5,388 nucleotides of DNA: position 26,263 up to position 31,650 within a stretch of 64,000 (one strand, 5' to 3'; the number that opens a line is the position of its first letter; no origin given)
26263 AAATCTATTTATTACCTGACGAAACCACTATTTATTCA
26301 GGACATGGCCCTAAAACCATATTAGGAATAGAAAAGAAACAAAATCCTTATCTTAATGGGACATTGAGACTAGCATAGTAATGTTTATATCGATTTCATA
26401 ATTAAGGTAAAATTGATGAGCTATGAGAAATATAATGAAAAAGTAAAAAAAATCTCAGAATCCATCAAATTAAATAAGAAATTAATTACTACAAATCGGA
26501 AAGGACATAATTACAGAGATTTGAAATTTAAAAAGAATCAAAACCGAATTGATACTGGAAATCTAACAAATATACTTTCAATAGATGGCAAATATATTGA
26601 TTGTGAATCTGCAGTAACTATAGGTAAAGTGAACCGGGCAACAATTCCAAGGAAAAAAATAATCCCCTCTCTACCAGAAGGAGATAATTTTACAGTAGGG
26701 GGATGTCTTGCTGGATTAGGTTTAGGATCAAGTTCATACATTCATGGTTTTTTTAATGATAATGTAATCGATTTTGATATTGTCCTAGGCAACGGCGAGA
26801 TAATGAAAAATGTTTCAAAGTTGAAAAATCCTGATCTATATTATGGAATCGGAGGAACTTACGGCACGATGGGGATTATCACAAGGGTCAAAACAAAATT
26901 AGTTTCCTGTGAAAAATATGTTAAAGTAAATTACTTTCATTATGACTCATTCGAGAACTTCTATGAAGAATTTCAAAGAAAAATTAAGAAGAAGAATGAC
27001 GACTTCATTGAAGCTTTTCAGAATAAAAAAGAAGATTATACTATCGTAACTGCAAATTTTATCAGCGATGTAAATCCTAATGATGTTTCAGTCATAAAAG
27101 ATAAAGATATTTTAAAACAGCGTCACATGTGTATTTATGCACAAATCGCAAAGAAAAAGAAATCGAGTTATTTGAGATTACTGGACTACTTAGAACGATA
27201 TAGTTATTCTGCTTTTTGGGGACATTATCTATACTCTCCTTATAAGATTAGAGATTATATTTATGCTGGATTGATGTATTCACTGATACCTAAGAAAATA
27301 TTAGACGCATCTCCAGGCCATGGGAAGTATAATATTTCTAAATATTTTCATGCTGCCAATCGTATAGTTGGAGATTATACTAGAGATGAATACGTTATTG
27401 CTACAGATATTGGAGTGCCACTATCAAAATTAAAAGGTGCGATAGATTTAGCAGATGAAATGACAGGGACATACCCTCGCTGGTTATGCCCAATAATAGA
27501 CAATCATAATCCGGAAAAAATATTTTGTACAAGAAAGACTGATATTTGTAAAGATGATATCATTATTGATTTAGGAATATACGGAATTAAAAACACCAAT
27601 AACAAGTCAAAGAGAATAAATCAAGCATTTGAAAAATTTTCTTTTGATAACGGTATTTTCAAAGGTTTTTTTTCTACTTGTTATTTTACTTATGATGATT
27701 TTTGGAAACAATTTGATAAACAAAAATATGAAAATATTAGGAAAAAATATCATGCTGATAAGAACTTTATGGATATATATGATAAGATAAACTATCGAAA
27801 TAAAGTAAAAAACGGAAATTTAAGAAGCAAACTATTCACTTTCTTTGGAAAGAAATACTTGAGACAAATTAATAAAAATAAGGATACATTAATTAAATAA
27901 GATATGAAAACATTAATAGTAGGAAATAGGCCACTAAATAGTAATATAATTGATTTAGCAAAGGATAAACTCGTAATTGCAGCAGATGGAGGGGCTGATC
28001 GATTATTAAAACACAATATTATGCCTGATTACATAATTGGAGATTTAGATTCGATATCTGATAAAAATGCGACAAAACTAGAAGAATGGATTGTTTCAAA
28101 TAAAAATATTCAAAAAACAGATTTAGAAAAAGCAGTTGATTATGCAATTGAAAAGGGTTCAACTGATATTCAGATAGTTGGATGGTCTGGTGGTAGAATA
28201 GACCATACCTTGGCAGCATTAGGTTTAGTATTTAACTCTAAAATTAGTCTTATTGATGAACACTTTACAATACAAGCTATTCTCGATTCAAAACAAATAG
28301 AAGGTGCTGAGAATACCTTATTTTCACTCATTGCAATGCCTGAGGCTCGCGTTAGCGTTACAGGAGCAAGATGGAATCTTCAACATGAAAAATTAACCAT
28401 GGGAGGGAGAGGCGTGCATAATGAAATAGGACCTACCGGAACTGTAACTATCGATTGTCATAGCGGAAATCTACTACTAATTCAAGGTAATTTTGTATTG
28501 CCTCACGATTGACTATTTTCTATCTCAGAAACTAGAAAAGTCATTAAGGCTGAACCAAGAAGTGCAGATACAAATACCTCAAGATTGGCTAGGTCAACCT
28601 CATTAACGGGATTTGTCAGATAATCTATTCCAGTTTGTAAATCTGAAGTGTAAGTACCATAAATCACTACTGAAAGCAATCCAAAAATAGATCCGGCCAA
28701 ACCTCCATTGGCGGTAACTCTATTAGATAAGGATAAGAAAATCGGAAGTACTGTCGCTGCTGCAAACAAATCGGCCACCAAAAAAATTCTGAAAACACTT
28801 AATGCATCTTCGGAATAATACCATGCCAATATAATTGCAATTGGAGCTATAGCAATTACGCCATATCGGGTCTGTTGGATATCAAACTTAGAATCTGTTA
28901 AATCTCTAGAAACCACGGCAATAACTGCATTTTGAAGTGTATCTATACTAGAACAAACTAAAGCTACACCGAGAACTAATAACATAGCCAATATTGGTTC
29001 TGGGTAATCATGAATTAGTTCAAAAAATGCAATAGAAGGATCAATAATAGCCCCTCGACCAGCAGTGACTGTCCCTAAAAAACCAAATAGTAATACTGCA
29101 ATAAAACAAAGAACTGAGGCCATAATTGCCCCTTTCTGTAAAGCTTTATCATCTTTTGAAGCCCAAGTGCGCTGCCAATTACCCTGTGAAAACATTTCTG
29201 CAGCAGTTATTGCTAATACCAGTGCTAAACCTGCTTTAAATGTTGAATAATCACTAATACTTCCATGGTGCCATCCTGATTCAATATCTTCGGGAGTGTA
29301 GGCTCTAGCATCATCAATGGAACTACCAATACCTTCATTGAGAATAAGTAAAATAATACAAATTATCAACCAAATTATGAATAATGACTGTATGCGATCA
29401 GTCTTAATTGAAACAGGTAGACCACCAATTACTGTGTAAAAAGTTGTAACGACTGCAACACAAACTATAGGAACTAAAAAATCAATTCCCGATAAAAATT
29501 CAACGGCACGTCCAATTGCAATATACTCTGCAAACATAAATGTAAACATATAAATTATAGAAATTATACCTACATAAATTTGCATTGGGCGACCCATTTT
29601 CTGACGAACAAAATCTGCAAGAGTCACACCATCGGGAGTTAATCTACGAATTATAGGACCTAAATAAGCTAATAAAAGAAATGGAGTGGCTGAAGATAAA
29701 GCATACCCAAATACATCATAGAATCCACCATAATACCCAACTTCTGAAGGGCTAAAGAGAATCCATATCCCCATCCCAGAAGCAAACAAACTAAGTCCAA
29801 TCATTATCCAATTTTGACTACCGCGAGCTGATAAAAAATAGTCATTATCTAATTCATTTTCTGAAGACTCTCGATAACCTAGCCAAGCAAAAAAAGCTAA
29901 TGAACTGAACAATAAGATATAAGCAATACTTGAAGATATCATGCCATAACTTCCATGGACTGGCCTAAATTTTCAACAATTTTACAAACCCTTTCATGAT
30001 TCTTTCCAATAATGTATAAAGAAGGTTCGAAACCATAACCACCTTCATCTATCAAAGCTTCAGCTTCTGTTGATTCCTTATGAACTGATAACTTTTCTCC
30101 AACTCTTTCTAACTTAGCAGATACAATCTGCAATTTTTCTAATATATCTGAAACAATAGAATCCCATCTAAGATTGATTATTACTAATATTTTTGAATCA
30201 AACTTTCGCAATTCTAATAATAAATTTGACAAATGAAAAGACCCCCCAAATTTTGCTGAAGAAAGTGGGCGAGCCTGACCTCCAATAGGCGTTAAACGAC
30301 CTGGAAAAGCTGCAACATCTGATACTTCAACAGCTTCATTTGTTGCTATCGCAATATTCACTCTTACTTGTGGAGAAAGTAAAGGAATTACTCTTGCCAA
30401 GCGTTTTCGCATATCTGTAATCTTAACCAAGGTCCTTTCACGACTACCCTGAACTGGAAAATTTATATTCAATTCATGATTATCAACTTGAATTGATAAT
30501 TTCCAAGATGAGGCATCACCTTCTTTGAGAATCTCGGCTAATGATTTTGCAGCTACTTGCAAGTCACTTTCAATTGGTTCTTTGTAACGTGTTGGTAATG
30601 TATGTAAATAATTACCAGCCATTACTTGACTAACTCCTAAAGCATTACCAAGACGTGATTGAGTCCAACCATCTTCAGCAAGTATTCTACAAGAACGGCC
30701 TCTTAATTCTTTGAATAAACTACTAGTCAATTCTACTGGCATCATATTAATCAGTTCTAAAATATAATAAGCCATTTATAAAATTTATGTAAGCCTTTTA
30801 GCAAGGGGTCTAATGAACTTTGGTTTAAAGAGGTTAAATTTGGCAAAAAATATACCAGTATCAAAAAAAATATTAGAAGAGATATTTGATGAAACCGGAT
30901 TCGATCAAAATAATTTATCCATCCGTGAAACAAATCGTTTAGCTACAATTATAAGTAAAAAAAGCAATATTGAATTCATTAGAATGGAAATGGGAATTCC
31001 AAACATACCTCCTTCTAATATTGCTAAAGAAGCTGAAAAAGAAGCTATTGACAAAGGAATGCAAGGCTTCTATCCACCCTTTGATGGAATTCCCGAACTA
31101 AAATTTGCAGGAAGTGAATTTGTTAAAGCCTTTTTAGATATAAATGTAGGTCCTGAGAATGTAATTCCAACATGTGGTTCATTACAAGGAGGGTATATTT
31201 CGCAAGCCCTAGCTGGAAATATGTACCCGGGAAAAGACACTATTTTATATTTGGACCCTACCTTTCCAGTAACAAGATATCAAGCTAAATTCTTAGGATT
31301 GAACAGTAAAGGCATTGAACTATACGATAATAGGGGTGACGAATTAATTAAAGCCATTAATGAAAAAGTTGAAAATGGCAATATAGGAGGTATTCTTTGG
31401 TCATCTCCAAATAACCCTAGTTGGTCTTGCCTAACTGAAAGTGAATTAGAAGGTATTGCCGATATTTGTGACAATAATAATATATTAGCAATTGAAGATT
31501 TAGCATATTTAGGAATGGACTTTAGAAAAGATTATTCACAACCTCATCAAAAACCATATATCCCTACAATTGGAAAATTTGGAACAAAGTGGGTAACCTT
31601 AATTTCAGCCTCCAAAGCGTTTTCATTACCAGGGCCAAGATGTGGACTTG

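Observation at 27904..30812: ThiR (HTH+ThiN) regulator, SSS-family transporter operon, convergent with thiamine pyrophosphokinase: a compact thiamine salvage module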

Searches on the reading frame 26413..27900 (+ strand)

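Call 3: search_protein_families(library=pfam, proteins=[window:26413-27900:+], max_evalue=0.01)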
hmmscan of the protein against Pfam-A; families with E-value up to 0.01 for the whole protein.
window:26413-27900:+ (495 aa): 1 family
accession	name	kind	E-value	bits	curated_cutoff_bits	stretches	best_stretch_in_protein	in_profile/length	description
PF01565.28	FAD_binding_4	-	1.4e-12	47.9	26.4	1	9-131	11-136/139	FAD binding domain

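Call 4: search_protein_families(library=ncbifam, proteins=[window:26413-27900:+], max_evalue=0.01)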
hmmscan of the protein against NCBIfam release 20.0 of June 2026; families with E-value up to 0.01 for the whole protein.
window:26413-27900:+ (495 aa): 6 families
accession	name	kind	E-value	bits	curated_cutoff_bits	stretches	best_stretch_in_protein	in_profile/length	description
NF053785.1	DcplphribOxDprE1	equivalog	1.3e-11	44.4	500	1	30-173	45-191/449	decaprenylphosphoryl-beta-D-ribose oxidase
TIGR01679.1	bact_FAD_ox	subfamily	1.5e-06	27.4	292.25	1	16-234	26-239/419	FAD-linked oxidoreductase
TIGR00387.1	glcD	equivalog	1.7e-06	27.2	567.9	1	52-182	52-189/413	glycolate oxidase subunit GlcD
NF041226.1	BagK_FevA1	equivalog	0.00012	20.6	800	1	96-169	137-209/453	bagremycin/ferroverdin biosynthesis FAD-dependent oxygenase BagK/FevA1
NF041227.1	BagG_FevA2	exception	0.00033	19.4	850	1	96-170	141-214/455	bagremycin/ferroverdin biosynthesis FAD-dependent oxygenase BagG/FevA2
NF008439.0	PRK11282.1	equivalog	0.0048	15.8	284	0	91-165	94-172/358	glycolate oxidase subunit GlcE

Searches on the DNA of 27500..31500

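Call 70: search_rna_families(source=window, start=27500, end=31500, threshold=evalue, max_evalue=10)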
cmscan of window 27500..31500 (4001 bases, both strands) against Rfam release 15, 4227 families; matches with E-value up to 10: 4.
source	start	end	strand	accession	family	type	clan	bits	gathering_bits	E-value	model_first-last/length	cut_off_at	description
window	30740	30816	+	RF02319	TtnuHACA12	Gene; snRNA; snoRNA; HACA-box;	-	26.3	80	0.94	1-131/131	no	Tetrahymena snoRNA TtnuHACA12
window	31323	31411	-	RF01212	sn2524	Gene; snRNA; snoRNA; CD-box;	-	24.4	44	1.2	1-109/109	no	Small nucleolar RNA sn2524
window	28110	28204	-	RF02620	BSnc119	Gene; sRNA;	-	21.4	115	1.3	1-90/90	no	Brucella sRNA 119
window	30451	30555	-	RF02513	PYLIS_6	Cis-reg;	-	20.1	80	9.9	1-100/100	no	Pyrrolysine insertion sequence transposase 2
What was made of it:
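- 30746..30812 (.): Divergent promoter spacer between thiR and the class I/II aminotransferase gene; presumed site of ThiR action. No TPP riboswitch at E<=10 (call 70).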
